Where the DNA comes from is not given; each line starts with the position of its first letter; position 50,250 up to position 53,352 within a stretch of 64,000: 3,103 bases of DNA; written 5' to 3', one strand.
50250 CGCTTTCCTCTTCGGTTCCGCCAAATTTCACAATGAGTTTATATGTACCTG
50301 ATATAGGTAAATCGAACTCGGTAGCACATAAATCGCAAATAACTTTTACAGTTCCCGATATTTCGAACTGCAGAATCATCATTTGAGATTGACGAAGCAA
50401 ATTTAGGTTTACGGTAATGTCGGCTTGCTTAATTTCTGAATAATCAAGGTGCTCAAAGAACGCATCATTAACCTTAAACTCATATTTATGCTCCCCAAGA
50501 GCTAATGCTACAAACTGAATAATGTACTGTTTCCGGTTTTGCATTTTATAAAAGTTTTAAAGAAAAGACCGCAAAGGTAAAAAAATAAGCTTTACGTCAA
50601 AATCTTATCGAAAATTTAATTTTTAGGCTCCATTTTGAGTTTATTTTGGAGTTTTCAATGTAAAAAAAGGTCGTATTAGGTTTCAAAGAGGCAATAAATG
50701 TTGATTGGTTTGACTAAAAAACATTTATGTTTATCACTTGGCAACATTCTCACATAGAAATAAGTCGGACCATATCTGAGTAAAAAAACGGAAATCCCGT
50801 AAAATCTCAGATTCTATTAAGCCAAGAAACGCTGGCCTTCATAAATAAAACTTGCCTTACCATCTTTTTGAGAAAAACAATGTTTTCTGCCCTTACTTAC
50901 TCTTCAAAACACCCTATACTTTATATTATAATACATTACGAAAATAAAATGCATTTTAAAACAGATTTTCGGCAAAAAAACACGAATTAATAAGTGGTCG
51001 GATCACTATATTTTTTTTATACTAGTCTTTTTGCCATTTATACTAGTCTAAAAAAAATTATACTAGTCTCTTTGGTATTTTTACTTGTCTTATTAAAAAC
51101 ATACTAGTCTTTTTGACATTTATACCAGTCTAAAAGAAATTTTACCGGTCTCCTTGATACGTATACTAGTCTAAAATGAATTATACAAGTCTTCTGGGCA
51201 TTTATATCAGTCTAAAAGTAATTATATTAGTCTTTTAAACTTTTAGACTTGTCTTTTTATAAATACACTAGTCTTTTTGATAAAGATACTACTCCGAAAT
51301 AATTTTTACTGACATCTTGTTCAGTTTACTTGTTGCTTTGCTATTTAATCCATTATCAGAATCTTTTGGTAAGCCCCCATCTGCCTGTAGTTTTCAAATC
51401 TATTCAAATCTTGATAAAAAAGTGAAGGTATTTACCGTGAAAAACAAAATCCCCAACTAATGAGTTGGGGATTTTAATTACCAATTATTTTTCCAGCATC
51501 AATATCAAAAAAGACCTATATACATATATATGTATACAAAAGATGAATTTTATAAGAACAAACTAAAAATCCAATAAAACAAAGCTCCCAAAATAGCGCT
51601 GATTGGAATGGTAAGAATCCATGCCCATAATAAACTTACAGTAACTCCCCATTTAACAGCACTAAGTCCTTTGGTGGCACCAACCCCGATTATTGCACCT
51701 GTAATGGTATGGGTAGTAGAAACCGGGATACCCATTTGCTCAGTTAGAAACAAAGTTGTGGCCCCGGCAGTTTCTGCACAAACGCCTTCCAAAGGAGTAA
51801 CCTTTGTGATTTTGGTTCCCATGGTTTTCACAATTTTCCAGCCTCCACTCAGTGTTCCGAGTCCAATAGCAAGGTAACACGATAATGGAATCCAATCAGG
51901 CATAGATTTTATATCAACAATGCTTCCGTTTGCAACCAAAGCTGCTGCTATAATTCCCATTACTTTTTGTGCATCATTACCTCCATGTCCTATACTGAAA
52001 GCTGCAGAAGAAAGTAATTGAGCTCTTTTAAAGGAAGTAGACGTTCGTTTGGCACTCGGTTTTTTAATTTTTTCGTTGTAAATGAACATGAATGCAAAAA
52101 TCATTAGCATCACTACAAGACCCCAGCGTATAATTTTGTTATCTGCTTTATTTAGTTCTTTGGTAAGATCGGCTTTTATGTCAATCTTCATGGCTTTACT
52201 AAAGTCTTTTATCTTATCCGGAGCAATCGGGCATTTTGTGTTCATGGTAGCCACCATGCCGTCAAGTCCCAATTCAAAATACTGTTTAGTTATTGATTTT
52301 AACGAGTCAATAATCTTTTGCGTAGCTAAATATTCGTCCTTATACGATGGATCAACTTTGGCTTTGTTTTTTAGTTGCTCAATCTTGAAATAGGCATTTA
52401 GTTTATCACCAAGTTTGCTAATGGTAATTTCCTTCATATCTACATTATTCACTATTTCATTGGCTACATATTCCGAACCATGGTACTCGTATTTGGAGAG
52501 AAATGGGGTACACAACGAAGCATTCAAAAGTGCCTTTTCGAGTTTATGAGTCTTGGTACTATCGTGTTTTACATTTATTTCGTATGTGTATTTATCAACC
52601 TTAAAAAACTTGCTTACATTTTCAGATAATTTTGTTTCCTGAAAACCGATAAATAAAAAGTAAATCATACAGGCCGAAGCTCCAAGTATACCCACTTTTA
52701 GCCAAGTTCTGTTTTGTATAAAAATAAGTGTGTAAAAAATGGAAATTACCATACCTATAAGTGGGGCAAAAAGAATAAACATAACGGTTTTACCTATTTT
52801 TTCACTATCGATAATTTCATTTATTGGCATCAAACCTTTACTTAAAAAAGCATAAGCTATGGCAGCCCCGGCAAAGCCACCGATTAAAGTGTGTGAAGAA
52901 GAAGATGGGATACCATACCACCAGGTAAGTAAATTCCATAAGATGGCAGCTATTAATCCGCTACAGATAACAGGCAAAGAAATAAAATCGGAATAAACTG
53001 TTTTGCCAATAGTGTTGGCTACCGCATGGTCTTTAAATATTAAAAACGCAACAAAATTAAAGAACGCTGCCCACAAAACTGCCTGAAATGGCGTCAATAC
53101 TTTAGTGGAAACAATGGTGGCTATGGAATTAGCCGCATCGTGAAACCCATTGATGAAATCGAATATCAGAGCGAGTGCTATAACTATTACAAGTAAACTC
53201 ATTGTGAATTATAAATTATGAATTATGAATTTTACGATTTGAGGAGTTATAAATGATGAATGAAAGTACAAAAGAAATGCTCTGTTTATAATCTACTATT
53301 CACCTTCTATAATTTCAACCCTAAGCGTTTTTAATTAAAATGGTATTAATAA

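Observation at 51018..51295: Phased array of about 14 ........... sites, an iteron-like structure between pit and the yceD-rpmF-plsX-fabH operon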

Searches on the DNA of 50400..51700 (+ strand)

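Call 70: search_rna_families(source=window, start=50400, end=51700, threshold=evalue, max_evalue=1)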
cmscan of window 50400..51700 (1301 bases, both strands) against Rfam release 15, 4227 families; matches with E-value up to 1: 4.
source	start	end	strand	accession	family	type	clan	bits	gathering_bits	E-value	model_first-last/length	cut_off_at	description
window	50940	51037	-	RF02435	SpF41_sRNA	Gene; sRNA;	-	24.6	52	0.33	1-105/105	no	Streptococcus sRNA SpF41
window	51441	51506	-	RF02495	ohsC_RNA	Gene; antitoxin;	-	24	50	0.59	1-77/77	no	Oppression of Hydrophobic ORF by sRNA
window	51426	51479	+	RF02399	NsiR1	Gene; sRNA;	-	20.8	39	0.26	1-60/60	no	Nitrogen stress-induced RNA 1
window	51390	51475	-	RF02060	STnc410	Gene; sRNA;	-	17.2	50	0.6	1-158/158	no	Enterobacterial sRNA STnc410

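Call 86: search_dna_similar(query=window:50671-51515:+, collection=plasmids, mode=distant, max_rows=10)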
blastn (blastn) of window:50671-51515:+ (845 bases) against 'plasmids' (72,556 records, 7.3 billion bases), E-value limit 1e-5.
No match.

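Call 87: search_dna_similar(query=window:50671-51515:+, collection=phages, mode=distant, max_rows=10)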
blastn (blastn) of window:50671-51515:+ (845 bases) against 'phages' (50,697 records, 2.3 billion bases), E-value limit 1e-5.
No match.
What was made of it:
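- On Plasmid/phage iteron origin: No match in 72,556 plasmids or 50,697 phages (calls 86, 87).
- No plasmid or phage similarity was found (calls 86, 87).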

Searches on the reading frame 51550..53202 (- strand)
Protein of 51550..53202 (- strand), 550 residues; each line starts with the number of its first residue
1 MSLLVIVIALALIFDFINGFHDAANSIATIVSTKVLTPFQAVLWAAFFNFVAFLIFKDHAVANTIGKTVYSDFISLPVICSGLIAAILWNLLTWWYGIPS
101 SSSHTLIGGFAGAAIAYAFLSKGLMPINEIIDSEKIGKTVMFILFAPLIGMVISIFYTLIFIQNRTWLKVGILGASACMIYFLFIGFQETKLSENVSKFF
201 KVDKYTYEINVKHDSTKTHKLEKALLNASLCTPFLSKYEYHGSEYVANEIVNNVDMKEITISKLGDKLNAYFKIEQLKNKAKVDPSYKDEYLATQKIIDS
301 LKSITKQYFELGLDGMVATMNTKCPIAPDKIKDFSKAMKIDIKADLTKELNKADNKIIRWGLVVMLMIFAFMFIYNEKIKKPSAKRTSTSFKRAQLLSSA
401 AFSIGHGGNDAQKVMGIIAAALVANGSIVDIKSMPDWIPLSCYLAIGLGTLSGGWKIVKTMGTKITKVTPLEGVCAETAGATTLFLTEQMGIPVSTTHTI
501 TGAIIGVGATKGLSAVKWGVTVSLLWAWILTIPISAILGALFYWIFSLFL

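Call 9: search_protein_families(library=pfam, proteins=[window:51550-53202:-])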
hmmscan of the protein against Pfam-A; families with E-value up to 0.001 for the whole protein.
window:51550-53202:- (550 aa): 1 family
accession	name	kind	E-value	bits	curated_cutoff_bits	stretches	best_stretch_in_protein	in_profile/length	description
PF01384.25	PHO4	-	4.4e-94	315.8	33.7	1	18-539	1-350/350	Phosphate transporter family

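Call 46: find_homologous_proteins(query=window:51550-53202:-, max_evalue=1e-100)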
Query window:51550-53202:- (550 aa): 7965 proteins with E <= 1e-100 among 8000 candidates; the best 120 are listed.
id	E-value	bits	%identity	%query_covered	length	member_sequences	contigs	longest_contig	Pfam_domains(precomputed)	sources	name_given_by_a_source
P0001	0.0e+0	1210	100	100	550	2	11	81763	PF01384.26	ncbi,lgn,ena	-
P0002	0.0e+0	1123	91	100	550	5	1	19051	PF01384.26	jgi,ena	-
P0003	0.0e+0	1104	90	100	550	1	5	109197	PF01384.26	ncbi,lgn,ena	-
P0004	0.0e+0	1102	89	100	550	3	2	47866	PF01384.26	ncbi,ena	-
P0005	0.0e+0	1078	88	100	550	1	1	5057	PF01384.26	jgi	jgi:inorganic phosphate transporter, PiT family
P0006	0.0e+0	1074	86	98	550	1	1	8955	PF01384.26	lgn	-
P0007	0.0e+0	1073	87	98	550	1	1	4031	PF01384.26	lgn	-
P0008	0.0e+0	1067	87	100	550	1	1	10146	PF01384.26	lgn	-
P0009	0.0e+0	1063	86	98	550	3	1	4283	PF01384.26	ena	-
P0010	0.0e+0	1058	86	100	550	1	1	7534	PF01384.26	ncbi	-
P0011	0.0e+0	1057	86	100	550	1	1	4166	PF01384.26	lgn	-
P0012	0.0e+0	1052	85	98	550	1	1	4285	PF01384.26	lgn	-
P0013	0.0e+0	1050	85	98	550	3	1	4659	PF01384.26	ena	-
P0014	0.0e+0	1050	86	100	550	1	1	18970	PF01384.26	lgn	-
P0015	0.0e+0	1041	84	100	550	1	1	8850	PF01384.26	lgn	-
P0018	0.0e+0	1035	84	100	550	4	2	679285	PF01384.26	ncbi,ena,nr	ncbi:MAG: inorganic phosphate transporter [Bacteroidetes bacterium]|nr:inorganic phosphate transport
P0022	0.0e+0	1032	83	100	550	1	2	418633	PF01384.26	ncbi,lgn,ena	-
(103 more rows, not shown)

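Call 47: find_encoding_contigs(protein=P0002, flank=5000, max_places=3)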
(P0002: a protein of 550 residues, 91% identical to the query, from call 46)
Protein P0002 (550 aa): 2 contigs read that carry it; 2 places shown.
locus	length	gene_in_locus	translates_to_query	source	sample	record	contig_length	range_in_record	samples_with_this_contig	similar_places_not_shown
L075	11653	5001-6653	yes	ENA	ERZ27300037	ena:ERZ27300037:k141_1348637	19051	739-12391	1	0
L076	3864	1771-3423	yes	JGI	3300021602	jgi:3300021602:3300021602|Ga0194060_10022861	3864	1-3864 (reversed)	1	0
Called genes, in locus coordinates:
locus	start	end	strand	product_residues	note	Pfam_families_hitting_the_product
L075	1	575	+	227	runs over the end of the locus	PF22285:DUF6962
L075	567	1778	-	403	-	PF12704:MacB_PCD, PF02687:FtsX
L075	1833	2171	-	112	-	PF02033:RBFA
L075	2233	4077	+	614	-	PF00664:ABC_membrane, PF00005:ABC_tran, PF06414:Zeta_toxin (faint), PF02463:SMC_N (weak)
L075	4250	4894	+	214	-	PF01865:PhoU_div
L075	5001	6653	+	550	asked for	PF01384:PHO4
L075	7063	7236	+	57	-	-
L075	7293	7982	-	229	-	PF07685:GATase_3, PF13507:GATase_5, PF01965:DJ-1_PfpI (weak)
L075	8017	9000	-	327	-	PF19992:DUF6427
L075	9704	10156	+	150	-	PF02985:HEAT (faint), PF13646:HEAT_2 (faint)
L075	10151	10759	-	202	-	PF01522:Polysacc_deac_1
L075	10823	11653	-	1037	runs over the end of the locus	PF11028:TMEM260_N, PF28497:DUF8416, PF28495:TMEM260_2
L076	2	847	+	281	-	?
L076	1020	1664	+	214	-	PF01865:PhoU_div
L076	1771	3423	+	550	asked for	PF01384:PHO4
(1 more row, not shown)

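Call 48: find_encoding_contigs(protein=P0003, flank=5000, max_places=3)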
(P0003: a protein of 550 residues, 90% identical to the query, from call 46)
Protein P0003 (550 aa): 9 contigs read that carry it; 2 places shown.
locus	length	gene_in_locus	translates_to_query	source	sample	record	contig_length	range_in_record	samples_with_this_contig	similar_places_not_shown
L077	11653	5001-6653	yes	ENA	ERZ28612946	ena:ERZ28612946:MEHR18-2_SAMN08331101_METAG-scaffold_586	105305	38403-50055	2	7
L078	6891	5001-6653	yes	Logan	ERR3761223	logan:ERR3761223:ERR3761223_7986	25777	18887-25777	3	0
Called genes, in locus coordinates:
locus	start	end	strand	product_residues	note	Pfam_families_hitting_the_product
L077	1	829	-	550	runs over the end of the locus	PF18962:Por_Secre_tail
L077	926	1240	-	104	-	PF11950:DUF3467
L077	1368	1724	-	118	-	-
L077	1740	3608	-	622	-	PF18962:Por_Secre_tail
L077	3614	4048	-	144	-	PF05036:SPOR (weak)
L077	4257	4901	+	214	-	PF01865:PhoU_div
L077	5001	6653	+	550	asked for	PF01384:PHO4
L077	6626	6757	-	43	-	-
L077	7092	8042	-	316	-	-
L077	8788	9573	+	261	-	-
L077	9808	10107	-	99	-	PF12844:HTH_19, PF01381:HTH_3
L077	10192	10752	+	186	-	-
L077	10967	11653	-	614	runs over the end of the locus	PF00664:ABC_membrane, PF00005:ABC_tran, PF06414:Zeta_toxin (faint), PF02463:SMC_N (weak)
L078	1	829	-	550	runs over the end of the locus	PF18962:Por_Secre_tail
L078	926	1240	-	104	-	PF11950:DUF3467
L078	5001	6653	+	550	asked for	PF01384:PHO4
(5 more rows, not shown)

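Call 49: find_encoding_contigs(protein=P0004, flank=5000, max_places=3)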
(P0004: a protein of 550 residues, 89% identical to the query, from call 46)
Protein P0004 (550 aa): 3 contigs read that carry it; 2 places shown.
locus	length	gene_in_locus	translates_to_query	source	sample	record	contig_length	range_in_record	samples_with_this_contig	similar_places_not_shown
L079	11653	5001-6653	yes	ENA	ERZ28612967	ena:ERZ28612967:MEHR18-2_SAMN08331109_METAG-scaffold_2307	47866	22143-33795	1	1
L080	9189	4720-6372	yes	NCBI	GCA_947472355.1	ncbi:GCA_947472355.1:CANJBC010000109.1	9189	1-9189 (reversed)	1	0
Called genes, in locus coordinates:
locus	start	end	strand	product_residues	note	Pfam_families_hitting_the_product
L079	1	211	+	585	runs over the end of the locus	PF13429:TPR_15 (faint), PF24575:TPR_Slam (faint), PF00515:TPR_1 (faint), PF03704:BTAD (faint), PF07719:TPR_2 (faint), PF13432:TPR_16 (weak), PF23914:TPR_CcmH_CycH (weak), PF23914:TPR_CcmH_CycH (weak), +9 more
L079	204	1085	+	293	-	PF14125:DUF4292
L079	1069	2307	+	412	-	PF01551:Peptidase_M23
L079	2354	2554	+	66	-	PF02416:TatA_B_E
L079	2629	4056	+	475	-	PF01425:Amidase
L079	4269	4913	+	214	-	PF01865:PhoU_div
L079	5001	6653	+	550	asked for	PF01384:PHO4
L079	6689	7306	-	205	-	-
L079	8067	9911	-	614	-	PF00664:ABC_membrane, PF00005:ABC_tran, PF06414:Zeta_toxin (faint), PF02463:SMC_N (weak)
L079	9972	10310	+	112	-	PF02033:RBFA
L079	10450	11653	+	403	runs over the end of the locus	PF12704:MacB_PCD (weak), PF02687:FtsX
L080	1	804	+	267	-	?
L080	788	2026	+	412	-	PF01551:Peptidase_M23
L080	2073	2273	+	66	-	PF02416:TatA_B_E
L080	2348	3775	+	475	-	PF01425:Amidase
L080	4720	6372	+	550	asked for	PF01384:PHO4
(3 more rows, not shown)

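Call 58: find_encoding_contigs(protein=P0014, flank=10000, max_places=2)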
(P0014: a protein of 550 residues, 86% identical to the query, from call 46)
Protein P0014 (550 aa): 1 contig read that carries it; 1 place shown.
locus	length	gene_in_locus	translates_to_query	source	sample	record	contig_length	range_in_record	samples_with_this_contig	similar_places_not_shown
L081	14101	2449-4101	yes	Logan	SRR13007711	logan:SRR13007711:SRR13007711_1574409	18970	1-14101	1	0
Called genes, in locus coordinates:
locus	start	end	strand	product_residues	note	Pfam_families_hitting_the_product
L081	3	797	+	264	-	?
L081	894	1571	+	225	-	PF01895:PhoU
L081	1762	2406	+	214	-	PF01865:PhoU_div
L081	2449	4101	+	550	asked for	PF01384:PHO4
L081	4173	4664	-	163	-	-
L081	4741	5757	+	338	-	PF04443:LuxE (faint)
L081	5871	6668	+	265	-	PF02698:DUF218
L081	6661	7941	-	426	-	PF00579:tRNA-synt_1b, PF22421:SYY_C-terminal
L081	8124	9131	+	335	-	PF01073:3Beta_HSD, PF01370:Epimerase, PF02719:Polysacc_synt_2, PF04321:RmlD_sub_bind, PF05368:NmrA (weak), PF07993:NAD_binding_4, PF13460:NAD_binding_10, PF16363:GDP_Man_Dehyd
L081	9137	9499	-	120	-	PF14129:DUF4296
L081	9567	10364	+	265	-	PF00106:adh_short, PF01370:Epimerase (weak), PF08659:KR, PF13561:adh_short_C2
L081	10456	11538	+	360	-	PF00903:Glyoxalase (weak), PF13669:Glyoxalase_4 (faint), PF00903:Glyoxalase (weak)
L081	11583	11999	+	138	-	-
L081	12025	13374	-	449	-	PF01553:Acyltransferase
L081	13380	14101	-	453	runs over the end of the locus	PF07969:Amidohydro_3 (faint), PF01979:Amidohydro_1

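Call 59: find_encoding_contigs(protein=P0018, flank=10000, max_places=2)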
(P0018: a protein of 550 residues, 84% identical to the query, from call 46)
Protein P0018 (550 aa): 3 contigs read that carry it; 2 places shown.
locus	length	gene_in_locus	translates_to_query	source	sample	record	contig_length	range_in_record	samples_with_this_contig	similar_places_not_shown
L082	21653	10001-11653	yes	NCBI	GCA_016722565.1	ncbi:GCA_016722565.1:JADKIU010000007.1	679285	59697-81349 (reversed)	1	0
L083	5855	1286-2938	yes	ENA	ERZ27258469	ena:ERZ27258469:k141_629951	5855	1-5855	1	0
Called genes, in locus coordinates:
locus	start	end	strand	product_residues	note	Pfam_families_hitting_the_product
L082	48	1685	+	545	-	PF00916:Sulfate_transp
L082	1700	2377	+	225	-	PF00484:Pro_CA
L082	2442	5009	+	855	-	PF10070:DabA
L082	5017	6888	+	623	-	PF00662:Proton_antipo_N, PF00361:Proton_antipo_M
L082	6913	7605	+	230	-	PF10677:DUF2490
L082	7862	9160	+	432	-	-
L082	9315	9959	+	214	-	PF01865:PhoU_div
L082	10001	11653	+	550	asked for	PF01384:PHO4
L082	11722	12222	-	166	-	-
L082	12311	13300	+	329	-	PF04443:LuxE (faint)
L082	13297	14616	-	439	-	PF00579:tRNA-synt_1b, PF22421:SYY_C-terminal, PF01479:S4 (weak)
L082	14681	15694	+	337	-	PF01073:3Beta_HSD, PF01370:Epimerase, PF02719:Polysacc_synt_2, PF04321:RmlD_sub_bind, PF05368:NmrA, PF07993:NAD_binding_4, PF13460:NAD_binding_10, PF16363:GDP_Man_Dehyd, +1 more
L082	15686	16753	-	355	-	PF13528:Glyco_trans_1_3 (weak), PF04101:Glyco_tran_28_C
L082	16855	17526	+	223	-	PF02390:Methyltransf_4, PF13649:Methyltransf_25, PF13847:Methyltransf_31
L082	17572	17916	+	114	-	PF01035:DNA_binding_1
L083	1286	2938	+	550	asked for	PF01384:PHO4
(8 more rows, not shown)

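Call 60: find_encoding_contigs(protein=P0022, flank=10000, max_places=2)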
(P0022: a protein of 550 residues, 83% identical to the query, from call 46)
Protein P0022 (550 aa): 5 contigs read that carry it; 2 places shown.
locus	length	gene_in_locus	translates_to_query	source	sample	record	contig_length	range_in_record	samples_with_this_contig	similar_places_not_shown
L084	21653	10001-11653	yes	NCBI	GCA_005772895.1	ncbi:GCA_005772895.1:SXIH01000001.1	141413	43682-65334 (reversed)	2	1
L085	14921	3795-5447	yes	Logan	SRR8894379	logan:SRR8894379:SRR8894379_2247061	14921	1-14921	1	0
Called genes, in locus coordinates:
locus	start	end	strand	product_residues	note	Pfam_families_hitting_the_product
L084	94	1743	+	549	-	PF00916:Sulfate_transp, PF16983:MFS_MOT1 (weak)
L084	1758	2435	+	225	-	PF00484:Pro_CA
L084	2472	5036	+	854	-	PF10070:DabA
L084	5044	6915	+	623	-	PF00662:Proton_antipo_N, PF00361:Proton_antipo_M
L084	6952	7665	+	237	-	PF10677:DUF2490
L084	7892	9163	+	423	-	PF07396:Porin_O_P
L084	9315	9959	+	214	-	PF01865:PhoU_div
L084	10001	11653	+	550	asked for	PF01384:PHO4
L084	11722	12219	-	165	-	-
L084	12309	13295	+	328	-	PF04443:LuxE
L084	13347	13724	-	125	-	PF13366:PDDEXK_3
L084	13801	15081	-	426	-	PF00579:tRNA-synt_1b, PF22421:SYY_C-terminal, PF01479:S4 (weak)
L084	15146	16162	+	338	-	PF01073:3Beta_HSD, PF01370:Epimerase, PF02719:Polysacc_synt_2, PF04321:RmlD_sub_bind, PF05368:NmrA (weak), PF07993:NAD_binding_4, PF13460:NAD_binding_10, PF16363:GDP_Man_Dehyd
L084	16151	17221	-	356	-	PF13528:Glyco_trans_1_3 (faint), PF04101:Glyco_tran_28_C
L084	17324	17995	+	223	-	PF02390:Methyltransf_4, PF13649:Methyltransf_25, PF13847:Methyltransf_31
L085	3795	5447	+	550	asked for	PF01384:PHO4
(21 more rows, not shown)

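Call 66: search_protein_families(library=phrogs, proteins=[L077:7092-8042:-, L077:8788-9573:+, L077:10192-10752:+, L079:6689-7306:-], max_evalue=0.01)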
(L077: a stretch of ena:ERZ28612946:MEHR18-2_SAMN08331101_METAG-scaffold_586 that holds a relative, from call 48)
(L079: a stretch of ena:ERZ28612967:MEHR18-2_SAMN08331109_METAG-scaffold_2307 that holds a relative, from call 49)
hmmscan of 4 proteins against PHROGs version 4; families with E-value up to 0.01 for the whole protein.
L077:7092-8042:- (316 aa): 0 families

L077:8788-9573:+ (261 aa): 0 families

L077:10192-10752:+ (186 aa): 0 families

L079:6689-7306:- (205 aa): 0 families

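Call 67: search_protein_families(library=ncbifam, proteins=[L077:7092-8042:-, L077:8788-9573:+, L077:10192-10752:+, L079:6689-7306:-], max_evalue=0.01)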
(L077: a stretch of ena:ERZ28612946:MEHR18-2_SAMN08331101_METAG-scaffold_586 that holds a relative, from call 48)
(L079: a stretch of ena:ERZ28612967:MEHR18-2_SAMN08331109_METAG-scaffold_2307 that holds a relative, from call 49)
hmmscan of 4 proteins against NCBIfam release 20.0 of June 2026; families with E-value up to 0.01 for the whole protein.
L077:7092-8042:- (316 aa): 0 families

L077:8788-9573:+ (261 aa): 0 families

L077:10192-10752:+ (186 aa): 1 family
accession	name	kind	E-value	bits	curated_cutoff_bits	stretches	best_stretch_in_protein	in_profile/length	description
TIGR00354.1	polC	equivalog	0.0031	15.2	702.15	1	3-90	540-628/1096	DNA polymerase II large subunit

L079:6689-7306:- (205 aa): 0 families

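Call 89: find_encoding_contigs(protein=P0008, flank=6000, max_places=1)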
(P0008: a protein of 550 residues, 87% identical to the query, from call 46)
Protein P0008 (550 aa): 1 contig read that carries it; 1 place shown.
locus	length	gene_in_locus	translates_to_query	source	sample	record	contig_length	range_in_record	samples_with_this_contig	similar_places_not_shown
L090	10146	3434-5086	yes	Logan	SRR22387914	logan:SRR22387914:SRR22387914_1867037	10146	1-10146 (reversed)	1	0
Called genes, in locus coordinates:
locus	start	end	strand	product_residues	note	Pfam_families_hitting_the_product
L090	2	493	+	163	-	?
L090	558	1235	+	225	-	PF01895:PhoU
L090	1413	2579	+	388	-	-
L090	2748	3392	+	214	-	PF01865:PhoU_div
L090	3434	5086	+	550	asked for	PF01384:PHO4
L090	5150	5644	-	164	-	-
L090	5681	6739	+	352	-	PF04443:LuxE (weak)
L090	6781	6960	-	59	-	-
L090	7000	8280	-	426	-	PF00579:tRNA-synt_1b, PF22421:SYY_C-terminal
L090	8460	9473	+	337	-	PF01073:3Beta_HSD, PF01370:Epimerase, PF02719:Polysacc_synt_2, PF04321:RmlD_sub_bind, PF05368:NmrA, PF07993:NAD_binding_4, PF13460:NAD_binding_10, PF16363:GDP_Man_Dehyd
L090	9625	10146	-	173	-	?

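Call 90: find_encoding_contigs(protein=P0010, flank=6000, max_places=1)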
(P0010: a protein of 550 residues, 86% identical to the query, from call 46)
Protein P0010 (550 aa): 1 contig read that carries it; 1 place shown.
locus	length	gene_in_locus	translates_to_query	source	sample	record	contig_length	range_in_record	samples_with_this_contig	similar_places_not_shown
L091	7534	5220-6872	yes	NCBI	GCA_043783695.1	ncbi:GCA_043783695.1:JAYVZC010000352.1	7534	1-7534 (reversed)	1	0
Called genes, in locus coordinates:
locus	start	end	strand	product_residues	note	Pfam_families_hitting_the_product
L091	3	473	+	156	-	?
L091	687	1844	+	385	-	PF12849:PBP_like_2 (weak), PF00528:BPD_transp_1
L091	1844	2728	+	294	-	PF00528:BPD_transp_1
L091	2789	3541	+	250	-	PF02463:SMC_N (weak), PF00005:ABC_tran, PF13304:AAA_21 (weak)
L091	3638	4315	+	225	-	PF01895:PhoU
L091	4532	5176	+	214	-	PF01865:PhoU_div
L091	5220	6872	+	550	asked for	PF01384:PHO4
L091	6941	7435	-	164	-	-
